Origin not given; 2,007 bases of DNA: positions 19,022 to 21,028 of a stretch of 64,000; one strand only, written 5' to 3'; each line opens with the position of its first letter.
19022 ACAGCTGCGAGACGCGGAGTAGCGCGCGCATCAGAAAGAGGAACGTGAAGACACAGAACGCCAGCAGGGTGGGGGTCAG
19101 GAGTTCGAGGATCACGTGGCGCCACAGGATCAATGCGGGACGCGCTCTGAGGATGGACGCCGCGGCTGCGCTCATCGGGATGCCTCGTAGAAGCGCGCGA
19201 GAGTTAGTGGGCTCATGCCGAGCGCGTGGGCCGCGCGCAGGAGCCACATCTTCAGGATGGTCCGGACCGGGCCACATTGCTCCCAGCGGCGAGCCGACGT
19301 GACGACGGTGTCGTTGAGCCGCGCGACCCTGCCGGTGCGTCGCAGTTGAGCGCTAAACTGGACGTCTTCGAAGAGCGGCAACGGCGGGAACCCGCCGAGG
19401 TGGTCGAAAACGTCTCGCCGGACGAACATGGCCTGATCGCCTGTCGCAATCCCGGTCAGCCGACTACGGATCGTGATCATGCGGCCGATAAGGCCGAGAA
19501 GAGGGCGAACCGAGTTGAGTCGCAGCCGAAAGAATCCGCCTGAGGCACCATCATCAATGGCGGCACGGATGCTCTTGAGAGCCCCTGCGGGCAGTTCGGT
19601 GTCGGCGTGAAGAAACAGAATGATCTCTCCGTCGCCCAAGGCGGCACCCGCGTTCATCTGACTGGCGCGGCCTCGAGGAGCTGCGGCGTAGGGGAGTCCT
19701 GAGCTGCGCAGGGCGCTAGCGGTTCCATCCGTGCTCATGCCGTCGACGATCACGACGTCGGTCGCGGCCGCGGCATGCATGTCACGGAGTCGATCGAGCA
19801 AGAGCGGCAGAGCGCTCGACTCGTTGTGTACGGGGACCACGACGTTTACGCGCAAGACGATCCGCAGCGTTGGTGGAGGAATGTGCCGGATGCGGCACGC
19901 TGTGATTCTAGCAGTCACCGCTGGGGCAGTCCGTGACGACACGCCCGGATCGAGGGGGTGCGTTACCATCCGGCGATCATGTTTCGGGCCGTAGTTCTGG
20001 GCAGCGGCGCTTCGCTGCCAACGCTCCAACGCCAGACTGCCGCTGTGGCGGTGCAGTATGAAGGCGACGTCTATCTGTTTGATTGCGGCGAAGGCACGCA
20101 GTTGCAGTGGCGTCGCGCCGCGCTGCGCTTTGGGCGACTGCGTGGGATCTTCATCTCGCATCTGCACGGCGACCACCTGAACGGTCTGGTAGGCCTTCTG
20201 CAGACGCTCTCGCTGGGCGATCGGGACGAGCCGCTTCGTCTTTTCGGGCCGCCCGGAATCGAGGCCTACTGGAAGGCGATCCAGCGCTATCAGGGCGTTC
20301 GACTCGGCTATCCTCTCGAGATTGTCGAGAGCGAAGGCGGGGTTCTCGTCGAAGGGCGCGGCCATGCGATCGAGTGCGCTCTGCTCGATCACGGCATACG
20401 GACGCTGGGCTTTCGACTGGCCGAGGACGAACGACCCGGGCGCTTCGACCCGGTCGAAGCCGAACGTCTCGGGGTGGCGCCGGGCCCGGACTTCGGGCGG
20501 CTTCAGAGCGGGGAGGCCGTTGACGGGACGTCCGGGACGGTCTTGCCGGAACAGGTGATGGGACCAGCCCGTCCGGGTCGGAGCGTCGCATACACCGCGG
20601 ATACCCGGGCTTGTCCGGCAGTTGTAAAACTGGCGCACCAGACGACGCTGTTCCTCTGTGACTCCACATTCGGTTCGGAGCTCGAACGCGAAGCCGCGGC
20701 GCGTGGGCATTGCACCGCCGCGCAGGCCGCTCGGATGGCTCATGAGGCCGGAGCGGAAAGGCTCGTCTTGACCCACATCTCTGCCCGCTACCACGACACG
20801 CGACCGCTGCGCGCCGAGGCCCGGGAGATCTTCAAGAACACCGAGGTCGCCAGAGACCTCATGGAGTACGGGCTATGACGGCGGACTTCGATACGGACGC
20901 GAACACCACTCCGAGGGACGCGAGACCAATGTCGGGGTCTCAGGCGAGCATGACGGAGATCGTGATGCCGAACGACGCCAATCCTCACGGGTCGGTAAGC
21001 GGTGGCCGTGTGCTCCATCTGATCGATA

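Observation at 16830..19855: Fused LptF-LptG permease translationally coupled to a GT2 glycosyltransferase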

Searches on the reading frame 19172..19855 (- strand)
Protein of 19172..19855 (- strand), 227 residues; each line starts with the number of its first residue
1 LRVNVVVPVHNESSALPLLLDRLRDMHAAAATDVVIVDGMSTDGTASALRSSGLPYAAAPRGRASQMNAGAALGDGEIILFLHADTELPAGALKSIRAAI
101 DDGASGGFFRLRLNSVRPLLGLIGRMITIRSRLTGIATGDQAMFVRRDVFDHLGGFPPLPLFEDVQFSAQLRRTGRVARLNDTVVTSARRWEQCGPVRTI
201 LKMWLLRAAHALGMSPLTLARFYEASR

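Call 3: search_protein_families(library=pfam, proteins=[window:19172-19855:-], max_evalue=0.01)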
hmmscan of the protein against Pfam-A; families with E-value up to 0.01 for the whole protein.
window:19172-19855:- (227 aa): 4 families
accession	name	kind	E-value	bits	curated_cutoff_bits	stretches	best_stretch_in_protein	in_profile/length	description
PF00535.33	Glycos_transf_2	-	4.5e-13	49.9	23.3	1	5-104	2-108/168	Glycosyl transferase family 2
PF13506.12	Glyco_transf_21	-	0.00047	20.1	21.7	1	134-187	99-153/174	Glycosyl transferase family 21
PF13641.12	Glyco_tranf_2_3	-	0.003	18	27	0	138-177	160-201/230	Glycosyltransferase like family 2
PF13632.12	Glyco_trans_2_3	-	0.0051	17.1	27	0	78-214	1-143/198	Glycosyl transferase family group 2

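Call 4: search_protein_families(library=ncbifam, proteins=[window:19172-19855:-], max_evalue=0.01)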
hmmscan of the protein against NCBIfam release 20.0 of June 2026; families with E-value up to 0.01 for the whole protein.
window:19172-19855:- (227 aa): 10 families
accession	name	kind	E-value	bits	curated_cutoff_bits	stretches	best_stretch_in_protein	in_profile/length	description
TIGR04283.1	glyco_like_mftF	equivalog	4.6e-71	238.9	182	1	4-223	2-221/221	TIGR04283 family arsenosugar biosynthesis glycosyltransferase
TIGR03965.1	mycofact_glyco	equivalog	1.5e-11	43.8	280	1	3-102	76-181/467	mycofactocin biosynthesis glycosyltransferase MftF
NF041875.1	EPS_EpsD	equivalog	6.3e-08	32.4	370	1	3-94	1-98/325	exopolysaccharide biosynthesis glycosyltransferase EpsD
TIGR03469.1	HpnB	hypoth_equivalog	1.5e-05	24.2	379.25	1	3-51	46-94/386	hopene-associated glycosyltransferase HpnB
TIGR04182.1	glyco_TIGR04182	equivalog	3.1e-05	23.5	325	1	3-95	2-92/293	S-layer glycoprotein N-glycosyltransferase AglJ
NF010496.0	PRK13915.1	equivalog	0.00012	21.2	262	1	2-87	32-128/307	glucosyl-3-phosphoglycerate synthase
NF007986.1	PRK10714.1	equivalog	0.00039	19.5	529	1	2-102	7-117/316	undecaprenyl-phosphate 4-deoxy-4-formamido-L-arabinose transferase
NF045692.1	OglycostaseCruG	equivalog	0.0026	16.7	600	0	2-50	42-89/386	2'-O-glycosyltransferase CruG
TIGR03937.1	PgaC_IcaA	equivalog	0.0028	16.6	422.3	1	3-99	47-149/407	poly-beta-1,6-N-acetyl-D-glucosamine synthase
NF038302.1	EPS_HpsE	equivalog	0.004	16.2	300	1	3-49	3-51/307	hormogonium polysaccharide biosynthesis glycosyltransferase HpsE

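Call 21: search_solved_structures(query=window:19175-19855:-, max_evalue=0.01)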
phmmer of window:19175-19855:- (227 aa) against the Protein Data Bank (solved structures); distinct sequences matched with E-value up to 0.01: 5.
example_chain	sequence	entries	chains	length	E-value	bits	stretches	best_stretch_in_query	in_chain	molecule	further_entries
6yv7_B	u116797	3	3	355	4.4e-07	33.1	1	2-166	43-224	Glycosyl transferase, family 2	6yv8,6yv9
6yv7_A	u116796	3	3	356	4.4e-07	33.1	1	2-166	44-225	Glycosyl transferase, family 2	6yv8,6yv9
9bhc_C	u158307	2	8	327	0.00051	23.1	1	2-146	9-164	Undecaprenyl-phosphate 4-deoxy-4-formamido-L-arabinose transferase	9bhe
8vxh_A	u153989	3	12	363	0.00068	22.7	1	2-146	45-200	Undecaprenyl-phosphate 4-deoxy-4-formamido-L-arabinose transferase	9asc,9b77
9hwj_A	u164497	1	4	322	0.00075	22.5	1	2-146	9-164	Undecaprenyl-phosphate 4-deoxy-4-formamido-L-arabinose transferase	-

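Call 41: find_related_loci(query=A2, collection=metagenome_contigs, flank=4000)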
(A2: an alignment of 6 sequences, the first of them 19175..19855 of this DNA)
Query A2 (227 aa) in metagenome_contigs; peptide patterns used: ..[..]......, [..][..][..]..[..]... (x = any residue, [..] = any of these).
600 stretches matched a pattern (row limit reached: there are more); 590 encode a relative of the query (tblastn E <= 1e-3); the best 80 are kept; 80 distinct loci.
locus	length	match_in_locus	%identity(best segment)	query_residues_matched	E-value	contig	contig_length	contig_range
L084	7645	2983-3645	55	3-227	2e-69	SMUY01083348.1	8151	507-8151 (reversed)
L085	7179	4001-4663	55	3-227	2e-69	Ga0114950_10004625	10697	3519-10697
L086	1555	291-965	48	1-227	7e-66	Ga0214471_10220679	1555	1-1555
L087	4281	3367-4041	48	1-227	2e-62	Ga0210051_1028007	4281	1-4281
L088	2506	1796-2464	50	3-227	2e-62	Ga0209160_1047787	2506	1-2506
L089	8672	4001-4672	49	1-224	8e-62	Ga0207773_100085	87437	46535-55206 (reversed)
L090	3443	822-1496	50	1-227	1e-61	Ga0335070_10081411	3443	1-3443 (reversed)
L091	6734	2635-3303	50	3-227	2e-61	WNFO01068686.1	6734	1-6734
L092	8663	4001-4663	50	2-223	1e-61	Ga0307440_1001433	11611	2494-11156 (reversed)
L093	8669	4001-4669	50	3-227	8e-61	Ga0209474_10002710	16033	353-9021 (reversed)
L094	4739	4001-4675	47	1-227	1e-60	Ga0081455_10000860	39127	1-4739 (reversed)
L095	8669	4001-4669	48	3-227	2e-60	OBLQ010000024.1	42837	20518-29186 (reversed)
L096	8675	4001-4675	50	1-227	1e-60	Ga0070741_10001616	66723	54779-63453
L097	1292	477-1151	45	1-227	1e-63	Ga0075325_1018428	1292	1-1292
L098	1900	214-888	48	1-226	6e-61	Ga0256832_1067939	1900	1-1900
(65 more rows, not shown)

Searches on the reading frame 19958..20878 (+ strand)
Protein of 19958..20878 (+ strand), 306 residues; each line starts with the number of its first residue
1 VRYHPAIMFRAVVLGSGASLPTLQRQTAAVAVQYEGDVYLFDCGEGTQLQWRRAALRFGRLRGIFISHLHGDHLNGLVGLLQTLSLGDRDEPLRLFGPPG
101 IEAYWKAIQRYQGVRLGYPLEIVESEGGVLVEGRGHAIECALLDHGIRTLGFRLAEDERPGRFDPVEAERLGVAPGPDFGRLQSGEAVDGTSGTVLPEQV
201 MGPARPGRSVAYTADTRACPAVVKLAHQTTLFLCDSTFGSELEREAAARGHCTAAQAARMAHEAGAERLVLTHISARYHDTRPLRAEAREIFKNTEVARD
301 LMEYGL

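Call 28: search_protein_families(library=pfam, proteins=[window:19958-20878:+], max_evalue=0.001)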
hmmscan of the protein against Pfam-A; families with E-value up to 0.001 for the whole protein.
window:19958-20878:+ (306 aa): 3 families
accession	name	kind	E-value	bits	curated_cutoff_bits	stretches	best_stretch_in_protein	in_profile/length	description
PF12706.13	Lactamase_B_2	-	5.9e-17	62.4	27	2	205-274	132-200/200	Beta-lactamase superfamily domain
PF00753.33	Lactamase_B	-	8e-08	32.9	22.7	1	25-110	4-93/196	Metallo-beta-lactamase superfamily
PF13691.12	Lactamase_B_4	-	1.8e-06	28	27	1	21-76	6-63/63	tRNase Z endonuclease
